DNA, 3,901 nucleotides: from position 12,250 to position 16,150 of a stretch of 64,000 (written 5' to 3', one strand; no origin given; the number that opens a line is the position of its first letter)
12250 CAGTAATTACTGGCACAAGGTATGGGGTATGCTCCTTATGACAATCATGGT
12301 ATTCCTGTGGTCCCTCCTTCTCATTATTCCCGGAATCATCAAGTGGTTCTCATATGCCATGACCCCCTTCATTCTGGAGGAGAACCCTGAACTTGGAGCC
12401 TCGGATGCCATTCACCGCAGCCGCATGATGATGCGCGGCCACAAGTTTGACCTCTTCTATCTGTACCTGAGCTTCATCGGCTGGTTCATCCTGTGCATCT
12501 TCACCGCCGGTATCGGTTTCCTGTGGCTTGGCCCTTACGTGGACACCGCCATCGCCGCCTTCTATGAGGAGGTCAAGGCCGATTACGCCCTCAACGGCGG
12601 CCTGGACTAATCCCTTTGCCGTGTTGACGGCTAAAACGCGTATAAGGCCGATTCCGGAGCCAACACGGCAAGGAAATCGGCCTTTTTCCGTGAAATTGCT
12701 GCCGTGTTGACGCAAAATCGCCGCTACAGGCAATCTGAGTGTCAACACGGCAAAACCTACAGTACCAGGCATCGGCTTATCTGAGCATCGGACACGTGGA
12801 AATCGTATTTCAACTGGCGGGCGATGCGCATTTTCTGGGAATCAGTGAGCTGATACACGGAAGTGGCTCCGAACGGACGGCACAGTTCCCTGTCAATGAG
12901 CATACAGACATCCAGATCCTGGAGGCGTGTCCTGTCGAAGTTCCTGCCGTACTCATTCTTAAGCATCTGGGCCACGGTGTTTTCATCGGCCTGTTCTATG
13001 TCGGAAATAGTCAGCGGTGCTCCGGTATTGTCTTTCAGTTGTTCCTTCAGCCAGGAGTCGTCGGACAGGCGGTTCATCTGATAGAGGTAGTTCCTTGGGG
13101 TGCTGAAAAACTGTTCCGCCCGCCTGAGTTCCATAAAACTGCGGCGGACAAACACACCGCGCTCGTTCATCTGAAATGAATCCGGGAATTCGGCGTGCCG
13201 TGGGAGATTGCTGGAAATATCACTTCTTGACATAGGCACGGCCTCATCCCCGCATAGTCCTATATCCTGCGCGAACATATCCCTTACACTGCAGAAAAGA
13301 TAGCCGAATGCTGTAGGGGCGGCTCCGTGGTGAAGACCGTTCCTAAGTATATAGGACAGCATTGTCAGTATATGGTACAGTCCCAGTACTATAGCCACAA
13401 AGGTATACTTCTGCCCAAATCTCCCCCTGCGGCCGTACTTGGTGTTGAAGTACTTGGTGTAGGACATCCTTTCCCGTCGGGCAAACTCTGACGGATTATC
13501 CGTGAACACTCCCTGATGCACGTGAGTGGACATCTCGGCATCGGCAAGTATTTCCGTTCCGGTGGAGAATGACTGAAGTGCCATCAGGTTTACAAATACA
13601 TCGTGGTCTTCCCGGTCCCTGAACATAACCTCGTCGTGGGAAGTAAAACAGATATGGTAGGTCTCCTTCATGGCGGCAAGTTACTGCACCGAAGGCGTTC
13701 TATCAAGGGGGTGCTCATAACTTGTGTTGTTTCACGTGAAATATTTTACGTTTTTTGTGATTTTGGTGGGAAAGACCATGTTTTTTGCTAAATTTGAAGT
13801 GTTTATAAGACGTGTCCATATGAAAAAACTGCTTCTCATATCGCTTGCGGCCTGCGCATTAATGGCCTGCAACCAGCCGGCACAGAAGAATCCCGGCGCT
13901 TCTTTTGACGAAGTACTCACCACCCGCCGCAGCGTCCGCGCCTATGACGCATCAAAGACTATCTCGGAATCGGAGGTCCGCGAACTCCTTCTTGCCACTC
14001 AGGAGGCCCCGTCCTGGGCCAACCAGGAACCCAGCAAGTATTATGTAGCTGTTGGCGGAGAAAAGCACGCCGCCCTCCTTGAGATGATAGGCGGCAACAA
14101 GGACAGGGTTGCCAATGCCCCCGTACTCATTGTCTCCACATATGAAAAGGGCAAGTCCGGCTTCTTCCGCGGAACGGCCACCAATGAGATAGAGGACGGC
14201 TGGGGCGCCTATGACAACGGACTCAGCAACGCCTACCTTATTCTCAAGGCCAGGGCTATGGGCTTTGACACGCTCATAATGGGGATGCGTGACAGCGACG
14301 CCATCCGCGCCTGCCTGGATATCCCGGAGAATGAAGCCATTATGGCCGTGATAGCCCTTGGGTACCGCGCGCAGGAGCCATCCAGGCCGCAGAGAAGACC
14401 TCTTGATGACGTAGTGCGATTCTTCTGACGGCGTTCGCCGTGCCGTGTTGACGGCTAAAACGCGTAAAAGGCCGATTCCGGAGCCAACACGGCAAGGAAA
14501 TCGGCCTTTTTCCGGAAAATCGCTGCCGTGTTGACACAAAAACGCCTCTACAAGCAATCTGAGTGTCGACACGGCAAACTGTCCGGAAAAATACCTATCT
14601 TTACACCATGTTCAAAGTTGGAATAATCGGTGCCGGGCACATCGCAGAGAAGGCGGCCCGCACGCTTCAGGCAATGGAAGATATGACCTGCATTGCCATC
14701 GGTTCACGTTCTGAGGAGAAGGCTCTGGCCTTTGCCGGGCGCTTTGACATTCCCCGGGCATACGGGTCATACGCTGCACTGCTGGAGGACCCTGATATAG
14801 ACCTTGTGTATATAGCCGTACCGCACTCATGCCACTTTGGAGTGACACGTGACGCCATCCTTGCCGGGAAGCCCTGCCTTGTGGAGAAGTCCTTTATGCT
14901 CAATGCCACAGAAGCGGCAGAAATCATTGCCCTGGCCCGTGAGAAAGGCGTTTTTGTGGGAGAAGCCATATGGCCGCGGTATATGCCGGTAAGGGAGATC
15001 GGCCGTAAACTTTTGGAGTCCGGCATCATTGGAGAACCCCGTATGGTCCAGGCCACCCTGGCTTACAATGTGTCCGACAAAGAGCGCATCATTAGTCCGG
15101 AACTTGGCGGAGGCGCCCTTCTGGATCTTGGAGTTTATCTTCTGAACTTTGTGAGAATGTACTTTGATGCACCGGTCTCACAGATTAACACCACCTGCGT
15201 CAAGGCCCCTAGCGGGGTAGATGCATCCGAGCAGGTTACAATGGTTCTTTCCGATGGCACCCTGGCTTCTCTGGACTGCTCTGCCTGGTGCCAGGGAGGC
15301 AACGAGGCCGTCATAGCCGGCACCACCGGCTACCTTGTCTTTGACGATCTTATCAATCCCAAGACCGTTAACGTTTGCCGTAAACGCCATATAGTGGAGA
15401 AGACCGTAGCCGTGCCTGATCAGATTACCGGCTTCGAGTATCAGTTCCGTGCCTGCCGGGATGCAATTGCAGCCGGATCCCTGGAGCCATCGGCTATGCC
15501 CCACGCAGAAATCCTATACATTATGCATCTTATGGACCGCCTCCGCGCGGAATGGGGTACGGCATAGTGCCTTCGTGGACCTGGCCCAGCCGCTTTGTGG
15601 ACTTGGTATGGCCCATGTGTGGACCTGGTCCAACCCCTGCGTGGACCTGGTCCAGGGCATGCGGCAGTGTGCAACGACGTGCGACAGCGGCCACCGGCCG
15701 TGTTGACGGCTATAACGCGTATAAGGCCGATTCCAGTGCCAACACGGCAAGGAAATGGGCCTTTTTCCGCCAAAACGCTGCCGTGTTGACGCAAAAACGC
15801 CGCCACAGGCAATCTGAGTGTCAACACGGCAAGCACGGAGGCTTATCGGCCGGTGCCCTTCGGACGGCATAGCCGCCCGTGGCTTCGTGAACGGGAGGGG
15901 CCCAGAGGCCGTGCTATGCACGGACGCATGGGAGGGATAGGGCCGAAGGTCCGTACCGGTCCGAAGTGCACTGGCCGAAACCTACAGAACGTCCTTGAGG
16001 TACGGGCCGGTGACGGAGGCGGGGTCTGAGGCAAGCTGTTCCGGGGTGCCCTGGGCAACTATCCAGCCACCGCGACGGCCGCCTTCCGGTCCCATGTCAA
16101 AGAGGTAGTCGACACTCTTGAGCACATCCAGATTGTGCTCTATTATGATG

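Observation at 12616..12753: Family of ~138-bp structured intergenic repeats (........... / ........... modules), four copies in the window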

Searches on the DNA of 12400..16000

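Call 61: search_rna_families(source=window, start=12400, end=16000, threshold=evalue, max_evalue=1)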
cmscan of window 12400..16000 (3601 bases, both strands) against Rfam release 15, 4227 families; matches with E-value up to 1: 1.
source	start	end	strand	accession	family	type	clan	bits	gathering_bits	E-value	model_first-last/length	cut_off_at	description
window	14508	14590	-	RF04133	MIR2646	Gene; miRNA;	-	18.9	245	0.56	1-256/256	no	MIR2646 microRNA precursor family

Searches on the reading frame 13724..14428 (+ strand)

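Call 27: search_protein_families(library=pfam, proteins=[window:13724-14428:+], max_evalue=0.01)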
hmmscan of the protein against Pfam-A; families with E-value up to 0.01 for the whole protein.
window:13724-14428:+ (234 aa): 2 families
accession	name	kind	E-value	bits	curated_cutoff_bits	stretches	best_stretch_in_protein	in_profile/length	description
PF00881.29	Nitroreductase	-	1.6e-20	74.4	23.5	1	66-214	2-167/167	Nitroreductase family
PF14512.11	TM1586_NiRdase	-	7.5e-07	29.4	27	1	171-231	90-149/215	Putative TM nitroreductase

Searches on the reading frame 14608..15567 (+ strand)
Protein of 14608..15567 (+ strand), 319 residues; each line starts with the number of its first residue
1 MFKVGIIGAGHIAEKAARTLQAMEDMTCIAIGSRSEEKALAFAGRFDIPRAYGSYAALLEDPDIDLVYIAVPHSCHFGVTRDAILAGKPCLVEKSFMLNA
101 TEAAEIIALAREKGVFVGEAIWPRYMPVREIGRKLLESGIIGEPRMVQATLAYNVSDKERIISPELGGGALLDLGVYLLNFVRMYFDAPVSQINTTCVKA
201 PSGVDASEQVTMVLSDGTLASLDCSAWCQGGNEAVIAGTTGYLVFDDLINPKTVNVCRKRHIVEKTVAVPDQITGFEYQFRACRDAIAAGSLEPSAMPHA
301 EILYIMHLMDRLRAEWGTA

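Call 27: search_protein_families(library=pfam, proteins=[window:14608-15567:+], max_evalue=0.01)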
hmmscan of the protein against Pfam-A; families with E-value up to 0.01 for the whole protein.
window:14608-15567:+ (319 aa): 7 families
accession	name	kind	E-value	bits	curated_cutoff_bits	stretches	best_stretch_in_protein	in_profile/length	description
PF01408.29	GFO_IDH_MocA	-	3.1e-23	83.2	24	1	2-117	1-116/120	Oxidoreductase family, NAD-binding Rossmann fold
PF22725.1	GFO_IDH_MocA_C3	-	2.8e-20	73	27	1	133-243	5-123/124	GFO/IDH/MocA C-terminal domain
PF02894.22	GFO_IDH_MocA_C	-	4.1e-06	27.2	22.9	1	133-249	1-133/218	Oxidoreductase family, C-terminal alpha/beta domain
PF03807.23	F420_oxidored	-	2.4e-05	25.3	21.6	1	3-79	1-75/94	NADP oxidoreductase coenzyme F420-dependent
PF01488.26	Shikimate_DH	-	0.00022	21.7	24.3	1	3-47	14-57/138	Shikimate / quinate 5-dehydrogenase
PF02826.25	2-Hacid_dh_C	-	0.0038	17.1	25.1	1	3-39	38-73/178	D-isomer specific 2-hydroxyacid dehydrogenase, NAD binding domain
PF03435.24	Sacchrp_dh_NADP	-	0.0092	16.8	25.1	0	4-43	1-40/129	Saccharopine dehydrogenase NADP binding domain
